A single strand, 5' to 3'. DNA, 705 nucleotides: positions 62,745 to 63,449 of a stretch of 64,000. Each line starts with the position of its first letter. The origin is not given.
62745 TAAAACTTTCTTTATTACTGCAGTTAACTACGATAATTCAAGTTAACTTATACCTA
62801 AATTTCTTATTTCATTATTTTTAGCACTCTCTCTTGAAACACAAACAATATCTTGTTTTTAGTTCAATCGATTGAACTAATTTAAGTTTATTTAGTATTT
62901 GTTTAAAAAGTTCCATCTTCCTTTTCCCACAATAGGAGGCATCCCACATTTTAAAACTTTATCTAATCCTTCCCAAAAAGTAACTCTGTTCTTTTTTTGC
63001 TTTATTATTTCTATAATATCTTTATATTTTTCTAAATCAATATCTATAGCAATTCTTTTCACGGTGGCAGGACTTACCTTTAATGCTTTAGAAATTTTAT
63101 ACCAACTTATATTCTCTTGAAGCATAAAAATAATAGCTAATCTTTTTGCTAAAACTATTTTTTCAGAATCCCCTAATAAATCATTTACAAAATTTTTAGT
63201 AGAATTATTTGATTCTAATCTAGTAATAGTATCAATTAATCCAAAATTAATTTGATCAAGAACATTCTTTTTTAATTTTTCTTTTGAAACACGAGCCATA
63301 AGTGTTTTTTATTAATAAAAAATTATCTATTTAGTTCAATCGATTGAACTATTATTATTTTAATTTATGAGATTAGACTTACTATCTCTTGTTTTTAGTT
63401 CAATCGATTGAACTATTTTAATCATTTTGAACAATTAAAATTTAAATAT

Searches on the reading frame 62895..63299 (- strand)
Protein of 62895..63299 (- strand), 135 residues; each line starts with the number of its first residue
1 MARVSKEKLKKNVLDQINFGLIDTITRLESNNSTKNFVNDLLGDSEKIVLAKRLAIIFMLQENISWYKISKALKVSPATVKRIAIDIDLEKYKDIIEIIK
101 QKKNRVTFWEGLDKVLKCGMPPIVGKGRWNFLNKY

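Call 60: search_protein_families(library=ncbifam, proteins=[window:62895-63299:-], max_evalue=0.01)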
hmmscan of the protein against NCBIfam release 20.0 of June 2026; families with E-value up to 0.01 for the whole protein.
window:62895-63299:- (135 aa): 2 families
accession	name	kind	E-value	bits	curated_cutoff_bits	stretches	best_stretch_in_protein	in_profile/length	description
TIGR02531.1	yecD_yerC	hypoth_equivalog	7.3e-06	26.3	42.2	1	21-85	8-72/88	YerC/YecD family TrpR-related protein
TIGR01321.1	TrpR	equivalog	0.0004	20.8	67.25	1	21-87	12-79/94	trp operon repressor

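Call 61: search_protein_families(library=pfam, proteins=[window:62895-63299:-], max_evalue=0.01)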
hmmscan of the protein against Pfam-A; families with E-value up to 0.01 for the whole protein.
window:62895-63299:- (135 aa): 3 families
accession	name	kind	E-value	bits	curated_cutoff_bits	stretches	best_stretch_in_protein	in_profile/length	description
PF01371.25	Trp_repressor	-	1.9e-09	37.9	27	1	21-86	6-72/88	Trp repressor protein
PF13384.12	HTH_23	-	8.5e-05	22.7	24.6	1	50-83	4-37/50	Homeodomain-like domain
PF08279.18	HTH_11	-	0.0069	16.7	25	0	54-82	3-34/55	HTH domain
